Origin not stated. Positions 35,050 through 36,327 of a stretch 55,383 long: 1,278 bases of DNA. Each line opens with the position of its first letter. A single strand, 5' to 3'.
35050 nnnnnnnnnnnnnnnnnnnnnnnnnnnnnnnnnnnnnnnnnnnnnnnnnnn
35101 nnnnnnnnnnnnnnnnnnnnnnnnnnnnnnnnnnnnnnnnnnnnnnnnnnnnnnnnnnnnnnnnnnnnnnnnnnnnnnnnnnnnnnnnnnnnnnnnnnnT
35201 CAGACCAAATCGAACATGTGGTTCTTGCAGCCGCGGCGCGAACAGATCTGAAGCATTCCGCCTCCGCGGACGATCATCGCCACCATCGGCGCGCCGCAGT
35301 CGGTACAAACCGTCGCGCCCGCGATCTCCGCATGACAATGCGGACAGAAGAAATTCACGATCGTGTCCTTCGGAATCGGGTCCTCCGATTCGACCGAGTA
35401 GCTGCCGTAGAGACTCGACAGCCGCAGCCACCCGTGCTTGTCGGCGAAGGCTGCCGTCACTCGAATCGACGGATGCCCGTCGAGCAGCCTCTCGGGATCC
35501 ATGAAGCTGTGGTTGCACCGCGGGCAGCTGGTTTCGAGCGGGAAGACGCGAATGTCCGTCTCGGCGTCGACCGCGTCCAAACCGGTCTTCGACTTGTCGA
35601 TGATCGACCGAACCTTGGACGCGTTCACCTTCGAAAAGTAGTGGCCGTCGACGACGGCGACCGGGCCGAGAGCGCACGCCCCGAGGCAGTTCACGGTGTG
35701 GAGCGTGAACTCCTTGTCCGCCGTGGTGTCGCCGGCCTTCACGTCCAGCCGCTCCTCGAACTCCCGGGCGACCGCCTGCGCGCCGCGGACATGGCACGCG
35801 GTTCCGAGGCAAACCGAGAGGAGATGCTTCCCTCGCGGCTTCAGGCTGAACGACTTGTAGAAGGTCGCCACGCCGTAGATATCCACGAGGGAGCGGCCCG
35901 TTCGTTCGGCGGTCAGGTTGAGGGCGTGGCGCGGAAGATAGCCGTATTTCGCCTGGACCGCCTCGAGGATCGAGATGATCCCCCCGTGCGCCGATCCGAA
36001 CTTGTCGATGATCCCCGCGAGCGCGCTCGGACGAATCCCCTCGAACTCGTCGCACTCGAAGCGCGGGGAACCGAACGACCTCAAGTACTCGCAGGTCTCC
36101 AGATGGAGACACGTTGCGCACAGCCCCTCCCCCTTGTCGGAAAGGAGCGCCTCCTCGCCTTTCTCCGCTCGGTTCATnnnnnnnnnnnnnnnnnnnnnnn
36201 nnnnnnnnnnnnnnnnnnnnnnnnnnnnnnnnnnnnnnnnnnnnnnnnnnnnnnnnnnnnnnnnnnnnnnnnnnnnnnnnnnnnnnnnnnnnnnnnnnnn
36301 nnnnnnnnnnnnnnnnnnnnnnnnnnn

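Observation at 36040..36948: Five copies of a ~30-aa 4-Cys module (G-[LI]-C-x2-C-x5-C-x11-12-C-[DE]-E) spread over three consecutive genes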

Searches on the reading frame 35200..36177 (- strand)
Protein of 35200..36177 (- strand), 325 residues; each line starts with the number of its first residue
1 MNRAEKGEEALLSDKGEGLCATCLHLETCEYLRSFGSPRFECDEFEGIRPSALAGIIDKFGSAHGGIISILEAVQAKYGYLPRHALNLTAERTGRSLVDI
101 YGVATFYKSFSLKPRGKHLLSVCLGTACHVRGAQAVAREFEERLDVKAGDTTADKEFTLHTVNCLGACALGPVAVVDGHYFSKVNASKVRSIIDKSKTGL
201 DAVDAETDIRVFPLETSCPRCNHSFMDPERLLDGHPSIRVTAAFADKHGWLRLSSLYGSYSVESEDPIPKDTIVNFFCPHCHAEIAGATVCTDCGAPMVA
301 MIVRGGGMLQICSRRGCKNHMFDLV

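Call 3: search_protein_families(library=pfam, proteins=[window:35200-36177:-], max_evalue=1)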
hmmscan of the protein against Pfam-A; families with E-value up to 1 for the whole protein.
window:35200-36177:- (325 aa): 13 families
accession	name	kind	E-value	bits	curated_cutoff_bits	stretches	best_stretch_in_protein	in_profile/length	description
PF01257.25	2Fe-2S_thioredx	-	1.5e-45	155.1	24.8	1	55-196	3-144/145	Thioredoxin-like [2Fe-2S] ferredoxin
PF01155.25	HypA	-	0.00028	21.3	28.9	0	181-226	36-81/112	Hydrogenase/urease nickel incorporation, metallochaperone, hypA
PF13248.11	Zn_ribbon_3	-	0.0042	17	27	1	278-298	5-26/26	zinc-ribbon domain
PF13240.11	Zn_Ribbon_1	-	0.0073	16.5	25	1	277-297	1-22/23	zinc-ribbon domain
PF07191.17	Zn_ribbon_6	-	0.042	14.3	25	1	274-298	15-39/67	Double zinc ribbon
PF18439.7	zf_UBZ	-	0.05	13.7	25.6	0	217-230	4-17/32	Ubiquitin-Binding Zinc Finger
PF18912.6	DZR_2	-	0.06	13.6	27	1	277-298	23-46/56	Double zinc ribbon domain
PF09334.17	tRNA-synt_1g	-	0.064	12.4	20.1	1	248-298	110-159/391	tRNA synthetases class I (M)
PF23548.1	Zn_ribbon_FGT1_2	-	0.071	13.2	27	1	275-286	20-31/35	FORGETTER1 second zinc ribbon domain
PF12773.13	DZR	-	0.074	13.7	27.3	1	277-297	14-33/45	Double zinc ribbon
PF13717.11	Zn_ribbon_4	-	0.25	11.8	30.3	0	218-225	28-35/36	zinc-ribbon domain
PF14446.12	Prok-RING_1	-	0.54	10.7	29.1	0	277-297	6-29/54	Prokaryotic RING finger family 1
PF13453.11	Zn_ribbon_TFIIB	-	0.55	10.1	22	0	291-317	2-25/41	Transcription factor zinc-finger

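Call 6: search_protein_families(library=ncbifam, proteins=[window:35200-36177:-], max_evalue=1)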
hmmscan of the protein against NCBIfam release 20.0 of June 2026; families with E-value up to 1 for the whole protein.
window:35200-36177:- (325 aa): 13 families
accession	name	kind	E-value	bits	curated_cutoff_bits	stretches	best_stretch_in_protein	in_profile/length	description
NF005722.0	PRK07539.1-2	equivalog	3.5e-38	131.1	141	1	57-196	17-156/157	NADH-quinone oxidoreductase subunit NuoE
NF005747.0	PRK07571.1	equivalog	5.9e-38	130.2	224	1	57-194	29-166/173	bidirectional hydrogenase complex protein HoxE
NF004638.0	PRK05988.1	equivalog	3e-36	124.6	198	1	52-197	13-158/159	formate dehydrogenase subunit gamma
TIGR01958.1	nuoE_fam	subfamily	6.1e-35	120.5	142.4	1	62-195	11-146/148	NADH-quinone oxidoreductase subunit NuoE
NF005725.0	PRK07539.1-5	equivalog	1.7e-31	109.2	220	1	65-197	39-172/174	NADH-quinone oxidoreductase subunit NuoE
NF005721.0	PRK07539.1-1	equivalog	1.1e-30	106.9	308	1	54-200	35-181/292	NADH-quinone oxidoreductase subunit NuoE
NF005724.0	PRK07539.1-4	equivalog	1.6e-24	87.1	280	1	64-202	39-178/240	NADH-quinone oxidoreductase subunit NuoE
NF005723.0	PRK07539.1-3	equivalog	5.4e-23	81.6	226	1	66-194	25-154/158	NADH-quinone oxidoreductase subunit NuoE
NF009040.0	PRK12373.1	equivalog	4.7e-18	66.1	514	1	61-203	33-176/400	NADH-quinone oxidoreductase subunit E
NF041612.1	fdxn_Clost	equivalog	0.0053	17.3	150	1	128-198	24-92/102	2Fe-2S ferredoxin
NF049953.1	ribbon_DG_selen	exception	0.034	14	130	0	277-299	7-30/172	zinc ribbon-containing (seleno)protein DG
NF049861.1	SCO2400_fam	subfamily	0.064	13.8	55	1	277-298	3-24/136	SCO2400 family protein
TIGR00100.1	hypA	equivalog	0.065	13.3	88.1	0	181-226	36-81/116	hydrogenase maturation nickel metallochaperone HypA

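Call 30: find_homologous_proteins(query=window:35200-36177:-, max_evalue=1e-20)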
Query window:35200-36177:- (325 aa): 5481 proteins with E <= 1e-20 among 8000 candidates; the best 120 are listed.
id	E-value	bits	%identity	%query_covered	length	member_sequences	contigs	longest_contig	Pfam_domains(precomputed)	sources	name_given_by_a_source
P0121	1.4e-214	729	96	100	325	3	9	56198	PF01257.26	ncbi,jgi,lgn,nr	ncbi:MAG: NAD(P)H-dependent oxidoreductase subunit E [Candidatus Eisenbacteria bacterium]|nr:NAD(P)H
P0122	7.8e-153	527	71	95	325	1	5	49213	PF01257.26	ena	-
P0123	1.0e-149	516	69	96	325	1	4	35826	PF01257.26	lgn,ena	-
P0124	9.3e-137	474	63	94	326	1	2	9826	PF01257.26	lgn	-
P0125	1.1e-135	470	62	98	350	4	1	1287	PF01257.26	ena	-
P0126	1.9e-135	469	62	99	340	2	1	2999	PF01257.26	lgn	-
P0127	7.0e-135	467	62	94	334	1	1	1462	PF01257.26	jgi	jgi:NADH:ubiquinone oxidoreductase subunit E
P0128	3.4e-134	465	62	94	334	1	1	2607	PF01257.26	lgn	-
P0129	7.6e-134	464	65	96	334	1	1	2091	PF01257.26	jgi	-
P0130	8.0e-134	464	62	96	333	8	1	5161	PF01257.26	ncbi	ncbi:MAG: NAD(P)H-dependent oxidoreductase subunit E [bacterium]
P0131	9.0e-134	464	63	94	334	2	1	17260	PF01257.26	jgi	-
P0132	1.0e-133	464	63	94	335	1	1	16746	PF01257.26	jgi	jgi:NADH-quinone oxidoreductase subunit E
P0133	2.2e-133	463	62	96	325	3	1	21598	PF01257.26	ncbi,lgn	ncbi:MAG: NAD(P)H-dependent oxidoreductase subunit E [candidate division WOR-3 bacterium]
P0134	2.8e-133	462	63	96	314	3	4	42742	PF01257.26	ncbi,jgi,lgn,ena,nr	ncbi:MAG: hypothetical protein B6D58_04540 [candidate division Zixibacteria bacterium 4484_95]|nr:MA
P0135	7.9e-133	461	63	94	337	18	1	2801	PF01257.26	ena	-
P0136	1.5e-132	460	62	94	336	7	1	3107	PF01257.26,PF13453.12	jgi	jgi:NADH:ubiquinone oxidoreductase subunit E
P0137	1.7e-132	460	68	85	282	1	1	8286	PF01257.26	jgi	jgi:NADH:ubiquinone oxidoreductase subunit E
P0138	2.2e-132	459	63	94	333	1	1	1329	PF01257.26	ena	-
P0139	2.6e-132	459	63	94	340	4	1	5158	PF01257.26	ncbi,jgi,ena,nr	ncbi:MAG TPA: NAD(P)H-dependent oxidoreductase subunit E [bacterium]|nr:NAD(P)H-dependent oxidoreduc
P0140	4.9e-132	458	62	94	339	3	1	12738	PF01257.26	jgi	jgi:NADH-quinone oxidoreductase subunit E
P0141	5.5e-132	458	67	85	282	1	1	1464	PF01257.26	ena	-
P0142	6.1e-132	458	62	94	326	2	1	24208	PF01257.26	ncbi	-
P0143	6.5e-132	458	68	85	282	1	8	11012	PF01257.26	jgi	jgi:NADH:ubiquinone oxidoreductase subunit E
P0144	7.3e-132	458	63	94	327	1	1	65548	PF01257.26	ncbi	-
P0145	7.8e-132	457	67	85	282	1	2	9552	PF01257.26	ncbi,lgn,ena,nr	ncbi:MAG: NAD(P)H-dependent oxidoreductase subunit E [Candidatus Marinimicrobia bacterium]|nr:NAD(P)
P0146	1.0e-131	457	67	85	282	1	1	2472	PF01257.26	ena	-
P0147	1.1e-131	457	60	98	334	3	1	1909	PF01257.26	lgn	-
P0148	1.3e-131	457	59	99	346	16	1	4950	PF01257.26,PF13453.12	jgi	jgi:NADH-quinone oxidoreductase subunit E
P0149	1.7e-131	456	60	95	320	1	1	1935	PF01257.26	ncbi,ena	-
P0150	1.9e-131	456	61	95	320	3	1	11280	PF01257.26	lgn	-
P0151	2.1e-131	456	67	85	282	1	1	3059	PF01257.26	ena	-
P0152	2.2e-131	456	63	95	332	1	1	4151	PF01257.26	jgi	-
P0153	2.7e-131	456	62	94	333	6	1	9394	PF01257.26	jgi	jgi:NADH-quinone oxidoreductase subunit E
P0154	3.3e-131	455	62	94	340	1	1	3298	PF01257.26,PF13453.12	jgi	jgi:NADH:ubiquinone oxidoreductase subunit E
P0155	3.9e-131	455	62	94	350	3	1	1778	PF01257.26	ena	-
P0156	6.0e-131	455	61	96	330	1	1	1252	PF01257.26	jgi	jgi:NADH-quinone oxidoreductase subunit E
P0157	6.1e-131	455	68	85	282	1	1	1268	PF01257.26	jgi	-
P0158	7.7e-131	454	63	95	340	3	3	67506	PF01257.26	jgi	jgi:NADH:ubiquinone oxidoreductase subunit E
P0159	1.2e-130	454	69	85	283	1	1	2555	PF01257.26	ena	-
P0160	1.4e-130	453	61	98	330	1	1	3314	PF01257.26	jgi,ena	-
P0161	1.7e-130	453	63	94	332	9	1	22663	PF01257.26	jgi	-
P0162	1.9e-130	453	66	85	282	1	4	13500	PF01257.26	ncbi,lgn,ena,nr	ncbi:MAG: NAD(P)H-dependent oxidoreductase subunit E [Candidatus Marinimicrobia bacterium]|nr:NAD(P)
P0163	2.0e-130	453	67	85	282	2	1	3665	PF01257.26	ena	-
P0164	2.0e-130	453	64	94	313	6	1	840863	PF01257.26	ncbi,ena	-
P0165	2.4e-130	453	60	100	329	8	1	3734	PF01257.26,PF13453.12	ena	-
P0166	2.5e-130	453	59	99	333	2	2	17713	PF01257.26,PF13453.12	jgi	jgi:NADH-quinone oxidoreductase subunit E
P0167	2.9e-130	452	61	94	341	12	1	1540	PF01257.26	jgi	-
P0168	3.1e-130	452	68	87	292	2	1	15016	PF01257.26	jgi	-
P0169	3.7e-130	452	62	98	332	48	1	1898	PF01257.26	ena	-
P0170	5.1e-130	452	60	100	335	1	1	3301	PF01257.26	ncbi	-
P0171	8.8e-130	451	62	98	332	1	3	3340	PF01257.26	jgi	-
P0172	1.1e-129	450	67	85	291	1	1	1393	PF01257.26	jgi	-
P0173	1.2e-129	450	65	88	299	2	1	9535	PF01257.26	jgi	jgi:NADH-quinone oxidoreductase subunit E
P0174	1.5e-129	450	68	85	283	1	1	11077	PF01257.26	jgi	-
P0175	1.7e-129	450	60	99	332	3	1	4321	PF01257.26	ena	-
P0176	1.8e-129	450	62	94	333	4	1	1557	PF01257.26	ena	-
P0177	2.3e-129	449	64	90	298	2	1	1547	PF12773.14,PF01257.26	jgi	jgi:NADH-quinone oxidoreductase subunit E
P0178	2.3e-129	449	61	98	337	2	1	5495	PF01257.26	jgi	-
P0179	2.4e-129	449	66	86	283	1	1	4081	PF01257.26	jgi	jgi:NADH-quinone oxidoreductase subunit E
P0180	2.7e-129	449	66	85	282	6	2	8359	PF01257.26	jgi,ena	-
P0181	2.7e-129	449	60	99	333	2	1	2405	PF01257.26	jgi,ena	-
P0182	2.9e-129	449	67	85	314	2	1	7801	PF01257.26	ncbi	-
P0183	3.7e-129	449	64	94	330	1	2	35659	PF01257.26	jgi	-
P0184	4.3e-129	448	60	100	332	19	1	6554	PF01257.26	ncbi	-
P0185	4.5e-129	448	68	83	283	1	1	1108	PF01257.26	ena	-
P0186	5.3e-129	448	68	85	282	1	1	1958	PF01257.26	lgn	-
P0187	5.3e-129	448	63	94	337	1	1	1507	PF01257.26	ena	-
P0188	5.9e-129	448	69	83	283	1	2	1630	PF01257.26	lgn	-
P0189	6.9e-129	448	61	94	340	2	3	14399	PF01257.26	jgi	jgi:NADH:ubiquinone oxidoreductase subunit E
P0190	7.0e-129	448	66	85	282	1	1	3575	PF01257.26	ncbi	-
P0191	8.1e-129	448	61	99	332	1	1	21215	PF01257.26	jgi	-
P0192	1.1e-128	447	62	94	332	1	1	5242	PF01257.26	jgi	-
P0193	1.1e-128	447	68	84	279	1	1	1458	PF01257.26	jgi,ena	-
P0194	1.1e-128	447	67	85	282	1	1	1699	PF01257.26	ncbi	-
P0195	1.3e-128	447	65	86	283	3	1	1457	PF01257.26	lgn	-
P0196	1.4e-128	447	68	84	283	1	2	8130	PF01257.26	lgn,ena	-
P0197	1.5e-128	447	59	95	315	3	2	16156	PF01257.26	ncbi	ncbi:MAG: NADH-quinone oxidoreductase subunit NuoE family protein [Planctomycetota bacterium]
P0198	1.6e-128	447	63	96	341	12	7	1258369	PF01257.26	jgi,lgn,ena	-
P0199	1.9e-128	446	66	85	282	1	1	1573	PF01257.26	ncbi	-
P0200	1.9e-128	446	61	96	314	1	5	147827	PF01257.26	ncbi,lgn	-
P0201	2.0e-128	446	68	84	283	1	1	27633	PF01257.26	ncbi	-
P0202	2.1e-128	446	61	98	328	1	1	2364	PF01257.26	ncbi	-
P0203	2.2e-128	446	62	94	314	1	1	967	PF01257.26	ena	-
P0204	2.2e-128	446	67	85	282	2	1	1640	PF01257.26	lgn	-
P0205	2.7e-128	446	63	94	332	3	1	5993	PF01257.26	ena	-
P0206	2.7e-128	446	68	84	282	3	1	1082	PF01257.26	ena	-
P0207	2.7e-128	446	60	98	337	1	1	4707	PF01257.26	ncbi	-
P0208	2.9e-128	446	61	94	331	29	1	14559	PF01257.26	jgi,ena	-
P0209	2.9e-128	446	67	85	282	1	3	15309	PF01257.26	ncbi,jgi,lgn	-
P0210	2.9e-128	446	69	83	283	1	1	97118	PF01257.26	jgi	jgi:NADH-quinone oxidoreductase subunit E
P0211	3.0e-128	446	63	94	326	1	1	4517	PF01257.26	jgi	-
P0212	3.2e-128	446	68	84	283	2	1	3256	PF01257.26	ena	-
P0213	3.3e-128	446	62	94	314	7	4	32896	PF01257.26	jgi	jgi:NADH-quinone oxidoreductase subunit E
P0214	4.2e-128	445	60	100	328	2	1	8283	PF01257.26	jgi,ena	-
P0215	4.3e-128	445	60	99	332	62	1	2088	PF01257.26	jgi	-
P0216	4.7e-128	445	69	83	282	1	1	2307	PF01257.26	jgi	jgi:NADH:ubiquinone oxidoreductase subunit E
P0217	5.3e-128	445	65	86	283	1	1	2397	PF01257.26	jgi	jgi:NADH-quinone oxidoreductase subunit E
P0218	5.8e-128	445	68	83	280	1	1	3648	PF01257.26,PF13453.12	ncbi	ncbi:MAG: NAD(P)H-dependent oxidoreductase subunit E [Bacteroidota bacterium]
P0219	6.4e-128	445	67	85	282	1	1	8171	PF01257.26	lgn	-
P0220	6.5e-128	445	67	86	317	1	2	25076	PF01257.26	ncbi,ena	-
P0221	6.8e-128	445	62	96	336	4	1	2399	PF01257.26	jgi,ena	-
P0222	7.5e-128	444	68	86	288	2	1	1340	PF01257.26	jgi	-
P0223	7.8e-128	444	67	85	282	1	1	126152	PF01257.26,PF13453.12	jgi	jgi:NADH-quinone oxidoreductase subunit E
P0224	8.0e-128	444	61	97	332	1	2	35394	PF01257.26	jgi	jgi:NADH-quinone oxidoreductase subunit E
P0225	8.5e-128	444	67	85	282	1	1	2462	PF01257.26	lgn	-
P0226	8.6e-128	444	68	85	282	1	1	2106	PF01257.26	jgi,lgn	jgi:NADH-quinone oxidoreductase subunit E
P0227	8.9e-128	444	66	85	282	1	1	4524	PF01257.26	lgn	-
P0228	9.2e-128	444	67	85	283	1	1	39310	PF01257.26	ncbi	-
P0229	9.5e-128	444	68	84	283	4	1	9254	PF01257.26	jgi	jgi:NADH:ubiquinone oxidoreductase subunit E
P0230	9.7e-128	444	67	84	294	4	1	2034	PF01257.26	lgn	-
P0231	1.0e-127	444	65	85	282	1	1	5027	PF01257.26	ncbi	-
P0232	1.1e-127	444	63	95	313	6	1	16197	PF01257.26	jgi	jgi:NADH:ubiquinone oxidoreductase subunit E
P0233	1.2e-127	444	59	99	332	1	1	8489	PF01257.26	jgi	jgi:NADH-quinone oxidoreductase subunit E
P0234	1.4e-127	444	66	85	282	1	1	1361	PF01257.26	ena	-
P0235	1.5e-127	443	62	94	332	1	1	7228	PF01257.26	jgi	jgi:NADH-quinone oxidoreductase subunit E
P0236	1.5e-127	443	67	84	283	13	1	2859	PF01257.26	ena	-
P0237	1.5e-127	443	67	84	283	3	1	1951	PF01257.26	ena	-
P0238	1.7e-127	443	65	85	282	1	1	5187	PF01257.26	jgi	jgi:NADH-quinone oxidoreductase subunit E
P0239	1.9e-127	443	66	84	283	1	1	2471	PF01257.26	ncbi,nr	ncbi:MAG: NAD(P)H-dependent oxidoreductase subunit E [candidate division Zixibacteria bacterium]|nr:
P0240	2.1e-127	443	66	85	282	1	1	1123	PF01257.26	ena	-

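Call 51: find_encoding_contigs(protein=P0223, flank=6000, max_places=1)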
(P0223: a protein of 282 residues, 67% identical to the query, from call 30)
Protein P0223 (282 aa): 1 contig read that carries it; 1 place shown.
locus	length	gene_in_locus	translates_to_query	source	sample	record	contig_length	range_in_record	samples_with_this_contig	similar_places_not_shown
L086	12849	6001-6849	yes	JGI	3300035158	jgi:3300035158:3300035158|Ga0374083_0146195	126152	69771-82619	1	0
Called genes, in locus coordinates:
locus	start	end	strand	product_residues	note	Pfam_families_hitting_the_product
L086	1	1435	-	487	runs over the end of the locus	PF00140:Sigma70_r1_2, PF04542:Sigma70_r2, PF04539:Sigma70_r3, PF04545:Sigma70_r4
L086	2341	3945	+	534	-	PF01590:GAF (faint), PF00512:HisKA, PF02518:HATPase_c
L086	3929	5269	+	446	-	PF00072:Response_reg, PF00158:Sigma54_activat, PF14532:Sigma54_activ_2, PF25601:AAA_lid_14, PF02954:HTH_8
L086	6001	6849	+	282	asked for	PF01257:2Fe-2S_thioredx, PF13453:Zn_ribbon_TFIIB (faint)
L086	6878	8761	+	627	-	PF01512:Complex1_51K, PF10589:NADH_4Fe-4S, PF00037:Fer4 (weak), PF12837:Fer4_6 (weak), PF12838:Fer4_7, PF13187:Fer4_9 (weak), PF13237:Fer4_10, PF14697:Fer4_21 (weak), +2 more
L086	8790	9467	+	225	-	PF13510:Fer2_4, PF13237:Fer4_10 (faint), PF12838:Fer4_7 (weak)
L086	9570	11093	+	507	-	PF01645:Glu_synthase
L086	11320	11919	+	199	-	PF02660:G3P_acyltransf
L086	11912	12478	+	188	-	PF05991:NYN_YacP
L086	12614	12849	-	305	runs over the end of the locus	PF01063:Aminotran_4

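Call 52: find_encoding_contigs(protein=P0210, flank=6000, max_places=1)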
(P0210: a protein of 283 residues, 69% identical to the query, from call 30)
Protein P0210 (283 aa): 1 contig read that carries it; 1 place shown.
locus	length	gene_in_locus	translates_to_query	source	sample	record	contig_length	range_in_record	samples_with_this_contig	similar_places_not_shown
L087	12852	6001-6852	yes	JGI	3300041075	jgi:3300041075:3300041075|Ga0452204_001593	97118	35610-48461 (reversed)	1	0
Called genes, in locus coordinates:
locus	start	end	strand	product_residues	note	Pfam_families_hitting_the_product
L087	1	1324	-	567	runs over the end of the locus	PF00112:Peptidase_C1, PF18560:Lectin_like, PF13313:DUF4082 (weak), PF13860:FlgD_ig, PF18962:Por_Secre_tail (weak)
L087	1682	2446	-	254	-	PF07719:TPR_2 (faint), PF00515:TPR_1 (faint)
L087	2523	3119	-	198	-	-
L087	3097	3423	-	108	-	-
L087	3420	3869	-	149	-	PF01809:YidD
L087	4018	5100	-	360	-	-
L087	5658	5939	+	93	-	-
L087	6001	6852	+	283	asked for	PF01257:2Fe-2S_thioredx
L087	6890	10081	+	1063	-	PF01512:Complex1_51K, PF10589:NADH_4Fe-4S, PF14691:Fer4_20, PF01266:DAO (weak), PF01946:Thi4 (weak), PF07992:Pyr_redox_2, PF13450:NAD_binding_8, PF13738:Pyr_redox_3 (weak), +2 more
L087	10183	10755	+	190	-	PF13510:Fer2_4, PF13237:Fer4_10 (faint), PF12838:Fer4_7 (weak)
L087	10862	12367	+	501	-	PF01645:Glu_synthase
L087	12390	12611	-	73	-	-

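Call 53: find_encoding_contigs(protein=P0198, flank=6000, max_places=1)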
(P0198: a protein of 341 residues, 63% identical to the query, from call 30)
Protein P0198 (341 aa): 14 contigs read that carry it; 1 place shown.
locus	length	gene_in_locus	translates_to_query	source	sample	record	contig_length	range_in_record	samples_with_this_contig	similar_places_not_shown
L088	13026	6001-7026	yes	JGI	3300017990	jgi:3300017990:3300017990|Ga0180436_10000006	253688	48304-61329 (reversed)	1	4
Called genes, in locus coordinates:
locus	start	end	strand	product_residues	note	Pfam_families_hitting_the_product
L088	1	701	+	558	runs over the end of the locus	PF02516:STT3, PF02366:PMT, PF13231:PMT_2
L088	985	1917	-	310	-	PF14870:PSII_BNR (faint)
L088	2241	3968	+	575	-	PF13185:GAF_2 (faint), PF13492:GAF_3 (faint), PF00512:HisKA, PF02518:HATPase_c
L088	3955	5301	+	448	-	PF00072:Response_reg, PF00158:Sigma54_activat, PF14532:Sigma54_activ_2, PF07728:AAA_5 (weak), PF25601:AAA_lid_14, PF02954:HTH_8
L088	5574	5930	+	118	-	-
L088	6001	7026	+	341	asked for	PF01257:2Fe-2S_thioredx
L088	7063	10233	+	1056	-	PF01512:Complex1_51K, PF10589:NADH_4Fe-4S, PF14691:Fer4_20, PF01266:DAO, PF01946:Thi4 (weak), PF07992:Pyr_redox_2, PF13450:NAD_binding_8, PF13738:Pyr_redox_3, +3 more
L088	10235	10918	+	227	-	PF13510:Fer2_4, PF12838:Fer4_7 (faint)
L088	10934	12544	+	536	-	PF01645:Glu_synthase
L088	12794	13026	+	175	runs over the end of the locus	PF02915:Rubrerythrin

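Call 54: find_encoding_contigs(protein=P0164, flank=6000, max_places=1)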
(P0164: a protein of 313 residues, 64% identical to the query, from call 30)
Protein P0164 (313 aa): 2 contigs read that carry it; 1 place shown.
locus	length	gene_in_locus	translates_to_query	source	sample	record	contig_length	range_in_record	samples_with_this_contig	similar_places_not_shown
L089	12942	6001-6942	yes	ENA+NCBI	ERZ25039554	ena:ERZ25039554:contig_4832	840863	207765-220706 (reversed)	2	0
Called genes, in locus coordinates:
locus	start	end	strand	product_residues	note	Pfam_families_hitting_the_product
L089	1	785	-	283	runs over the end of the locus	PF18075:FtsX_ECD, PF02687:FtsX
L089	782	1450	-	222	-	PF00005:ABC_tran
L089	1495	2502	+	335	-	PF25852:DUF6242_C (faint), PF15902:Sortilin-Vps10 (faint), PF14870:PSII_BNR (weak)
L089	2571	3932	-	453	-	PF00291:PALP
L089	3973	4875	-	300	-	-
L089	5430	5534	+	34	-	-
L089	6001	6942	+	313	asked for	PF01257:2Fe-2S_thioredx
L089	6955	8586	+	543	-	PF01512:Complex1_51K, PF10589:NADH_4Fe-4S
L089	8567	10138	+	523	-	PF14691:Fer4_20, PF01946:Thi4 (weak), PF00070:Pyr_redox (faint), PF01266:DAO (weak), PF03486:HI0933_like (faint), PF07992:Pyr_redox_2, PF13450:NAD_binding_8, PF13738:Pyr_redox_3 (faint)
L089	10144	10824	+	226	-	PF13510:Fer2_4, PF14697:Fer4_21 (weak), PF12838:Fer4_7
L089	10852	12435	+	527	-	PF01645:Glu_synthase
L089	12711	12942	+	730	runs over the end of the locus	PF05048:NosD (weak), PF13229:Beta_helix (weak), PF25788:Ig_Rha78A_N, PF05048:NosD (weak), PF13229:Beta_helix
